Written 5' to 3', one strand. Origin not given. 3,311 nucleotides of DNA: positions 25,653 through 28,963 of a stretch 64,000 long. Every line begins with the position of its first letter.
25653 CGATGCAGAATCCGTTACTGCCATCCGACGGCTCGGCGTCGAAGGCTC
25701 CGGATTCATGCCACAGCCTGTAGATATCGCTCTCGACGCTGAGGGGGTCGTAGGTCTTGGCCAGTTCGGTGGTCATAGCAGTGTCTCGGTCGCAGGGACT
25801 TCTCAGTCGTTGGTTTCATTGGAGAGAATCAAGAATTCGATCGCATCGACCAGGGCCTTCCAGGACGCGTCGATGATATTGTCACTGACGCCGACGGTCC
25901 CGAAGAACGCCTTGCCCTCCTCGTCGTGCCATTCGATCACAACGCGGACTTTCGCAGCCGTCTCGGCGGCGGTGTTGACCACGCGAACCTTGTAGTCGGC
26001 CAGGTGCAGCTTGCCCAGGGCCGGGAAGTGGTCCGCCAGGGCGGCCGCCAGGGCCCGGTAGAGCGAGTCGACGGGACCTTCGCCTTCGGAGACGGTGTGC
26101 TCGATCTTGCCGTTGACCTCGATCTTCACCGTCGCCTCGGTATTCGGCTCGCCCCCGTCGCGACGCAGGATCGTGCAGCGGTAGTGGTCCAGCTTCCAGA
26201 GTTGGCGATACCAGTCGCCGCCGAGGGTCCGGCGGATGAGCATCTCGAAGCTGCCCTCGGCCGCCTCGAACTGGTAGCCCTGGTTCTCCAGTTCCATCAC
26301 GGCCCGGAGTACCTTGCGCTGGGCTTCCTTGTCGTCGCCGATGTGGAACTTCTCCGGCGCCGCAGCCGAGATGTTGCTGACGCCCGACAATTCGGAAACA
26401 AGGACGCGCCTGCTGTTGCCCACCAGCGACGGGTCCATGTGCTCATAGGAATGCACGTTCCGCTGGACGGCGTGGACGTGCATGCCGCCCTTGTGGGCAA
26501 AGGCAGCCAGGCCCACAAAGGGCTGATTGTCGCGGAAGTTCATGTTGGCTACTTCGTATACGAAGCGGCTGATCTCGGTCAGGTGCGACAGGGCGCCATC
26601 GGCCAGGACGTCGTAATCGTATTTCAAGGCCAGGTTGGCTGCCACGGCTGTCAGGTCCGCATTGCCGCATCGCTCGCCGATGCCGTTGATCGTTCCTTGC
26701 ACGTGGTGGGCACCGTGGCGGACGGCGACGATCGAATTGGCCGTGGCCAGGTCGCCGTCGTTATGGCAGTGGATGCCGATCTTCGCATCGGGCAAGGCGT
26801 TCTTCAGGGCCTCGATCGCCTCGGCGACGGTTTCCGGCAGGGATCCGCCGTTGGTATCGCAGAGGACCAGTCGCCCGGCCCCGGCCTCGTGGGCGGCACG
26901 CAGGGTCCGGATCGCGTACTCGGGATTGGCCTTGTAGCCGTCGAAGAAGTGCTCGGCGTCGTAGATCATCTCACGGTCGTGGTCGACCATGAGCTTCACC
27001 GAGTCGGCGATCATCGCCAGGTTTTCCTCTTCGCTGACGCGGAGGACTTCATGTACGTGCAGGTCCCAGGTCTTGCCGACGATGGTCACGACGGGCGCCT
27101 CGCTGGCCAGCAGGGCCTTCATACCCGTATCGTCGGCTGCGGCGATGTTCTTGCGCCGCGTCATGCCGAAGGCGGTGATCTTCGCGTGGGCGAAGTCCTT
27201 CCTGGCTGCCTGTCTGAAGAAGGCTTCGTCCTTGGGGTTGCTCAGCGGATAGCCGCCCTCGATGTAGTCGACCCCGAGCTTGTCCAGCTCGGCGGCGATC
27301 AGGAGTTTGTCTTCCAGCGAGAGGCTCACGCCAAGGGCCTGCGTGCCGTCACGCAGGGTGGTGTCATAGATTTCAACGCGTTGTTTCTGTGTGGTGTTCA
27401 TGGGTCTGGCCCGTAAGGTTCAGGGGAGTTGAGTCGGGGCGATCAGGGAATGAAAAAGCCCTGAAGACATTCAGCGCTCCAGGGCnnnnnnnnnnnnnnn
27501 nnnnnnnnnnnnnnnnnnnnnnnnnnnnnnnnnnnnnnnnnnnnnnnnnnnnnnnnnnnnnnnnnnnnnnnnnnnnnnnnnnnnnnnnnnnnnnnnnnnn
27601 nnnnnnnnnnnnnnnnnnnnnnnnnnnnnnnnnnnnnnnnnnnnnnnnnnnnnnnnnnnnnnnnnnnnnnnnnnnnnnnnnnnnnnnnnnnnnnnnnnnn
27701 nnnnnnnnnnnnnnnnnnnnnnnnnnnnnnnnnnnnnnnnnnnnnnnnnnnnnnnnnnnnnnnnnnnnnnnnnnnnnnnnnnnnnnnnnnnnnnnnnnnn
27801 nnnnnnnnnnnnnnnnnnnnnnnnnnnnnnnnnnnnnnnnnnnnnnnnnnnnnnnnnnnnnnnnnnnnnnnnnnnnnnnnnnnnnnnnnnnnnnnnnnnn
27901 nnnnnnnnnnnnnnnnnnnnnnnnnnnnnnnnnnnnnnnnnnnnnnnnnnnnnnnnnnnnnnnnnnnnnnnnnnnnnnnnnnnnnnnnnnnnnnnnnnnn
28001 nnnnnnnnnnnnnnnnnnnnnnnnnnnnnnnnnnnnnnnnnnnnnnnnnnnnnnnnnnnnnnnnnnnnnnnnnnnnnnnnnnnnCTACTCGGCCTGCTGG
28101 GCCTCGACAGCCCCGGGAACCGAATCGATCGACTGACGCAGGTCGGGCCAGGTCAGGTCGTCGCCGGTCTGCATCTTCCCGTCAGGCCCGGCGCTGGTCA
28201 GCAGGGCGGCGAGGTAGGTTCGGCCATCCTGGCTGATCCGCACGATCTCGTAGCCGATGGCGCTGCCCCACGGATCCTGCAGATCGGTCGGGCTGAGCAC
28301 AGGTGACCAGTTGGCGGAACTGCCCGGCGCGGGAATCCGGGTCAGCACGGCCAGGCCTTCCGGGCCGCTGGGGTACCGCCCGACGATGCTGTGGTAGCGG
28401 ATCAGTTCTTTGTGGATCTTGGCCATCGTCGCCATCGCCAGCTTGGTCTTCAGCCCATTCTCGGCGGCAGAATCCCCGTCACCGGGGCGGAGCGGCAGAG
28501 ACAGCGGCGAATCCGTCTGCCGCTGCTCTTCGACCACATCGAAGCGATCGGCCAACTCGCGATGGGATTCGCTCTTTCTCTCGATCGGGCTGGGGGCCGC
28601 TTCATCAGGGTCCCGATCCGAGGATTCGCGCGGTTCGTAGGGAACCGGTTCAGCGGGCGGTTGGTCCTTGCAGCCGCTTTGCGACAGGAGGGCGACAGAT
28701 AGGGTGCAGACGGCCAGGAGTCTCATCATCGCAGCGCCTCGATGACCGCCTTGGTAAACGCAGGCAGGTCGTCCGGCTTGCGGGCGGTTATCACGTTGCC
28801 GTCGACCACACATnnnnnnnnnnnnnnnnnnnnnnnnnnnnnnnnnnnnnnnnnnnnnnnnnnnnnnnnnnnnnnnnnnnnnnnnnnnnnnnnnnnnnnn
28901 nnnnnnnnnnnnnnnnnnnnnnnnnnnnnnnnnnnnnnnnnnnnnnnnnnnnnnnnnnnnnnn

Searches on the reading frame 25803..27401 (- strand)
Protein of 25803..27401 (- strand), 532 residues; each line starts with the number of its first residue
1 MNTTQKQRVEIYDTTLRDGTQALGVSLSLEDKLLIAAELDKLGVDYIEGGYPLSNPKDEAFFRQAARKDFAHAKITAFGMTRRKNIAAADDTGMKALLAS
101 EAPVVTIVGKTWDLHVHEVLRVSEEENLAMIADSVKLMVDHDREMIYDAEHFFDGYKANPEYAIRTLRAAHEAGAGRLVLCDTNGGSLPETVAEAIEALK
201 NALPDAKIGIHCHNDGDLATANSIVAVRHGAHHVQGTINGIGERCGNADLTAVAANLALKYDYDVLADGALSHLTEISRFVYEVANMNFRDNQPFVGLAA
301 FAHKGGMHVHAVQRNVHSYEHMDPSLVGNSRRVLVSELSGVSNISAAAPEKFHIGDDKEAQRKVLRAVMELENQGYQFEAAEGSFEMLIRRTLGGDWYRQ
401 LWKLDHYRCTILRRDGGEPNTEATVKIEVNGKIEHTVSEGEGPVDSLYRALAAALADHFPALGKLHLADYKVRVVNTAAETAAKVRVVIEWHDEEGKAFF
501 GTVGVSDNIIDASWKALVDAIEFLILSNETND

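Call 13: search_protein_families(library=pfam, proteins=[window:25803-27401:-], max_evalue=0.001)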
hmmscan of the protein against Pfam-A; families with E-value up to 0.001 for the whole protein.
window:25803-27401:- (532 aa): 3 families
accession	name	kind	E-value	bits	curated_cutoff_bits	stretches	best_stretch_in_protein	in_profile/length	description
PF00682.25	HMGL-like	-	1.1e-54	186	29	1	8-281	1-260/260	HMGL-like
PF08502.15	LeuA_dimer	-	1.4e-25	90.2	24.9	1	381-524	3-130/131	LeuA allosteric (dimerisation) domain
PF22617.1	HCS_D2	-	2.3e-12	47.5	27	1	296-372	2-78/82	Homocitrate synthase post-HMGL domain-like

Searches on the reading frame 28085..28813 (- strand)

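Call 13: search_protein_families(library=pfam, proteins=[window:28085-28813:-], max_evalue=0.001)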
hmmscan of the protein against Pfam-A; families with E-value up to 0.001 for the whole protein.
window:28085-28813:- (242 aa): 1 family
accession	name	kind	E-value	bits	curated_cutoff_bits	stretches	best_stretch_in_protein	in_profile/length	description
PF08334.16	T2SSG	-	2e-09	37.9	21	1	122-218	10-100/108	Type II secretion system (T2SS), protein G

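Call 49: search_protein_families(library=ncbifam, proteins=[window:28085-28813:-], max_evalue=0.01)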
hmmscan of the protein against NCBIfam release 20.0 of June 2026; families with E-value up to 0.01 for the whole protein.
window:28085-28813:- (242 aa): 1 family
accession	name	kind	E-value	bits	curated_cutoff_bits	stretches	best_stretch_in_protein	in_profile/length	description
TIGR01710.1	typeII_sec_gspG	equivalog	0.00016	21.7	88.85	1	122-214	34-121/134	type II secretion system major pseudopilin GspG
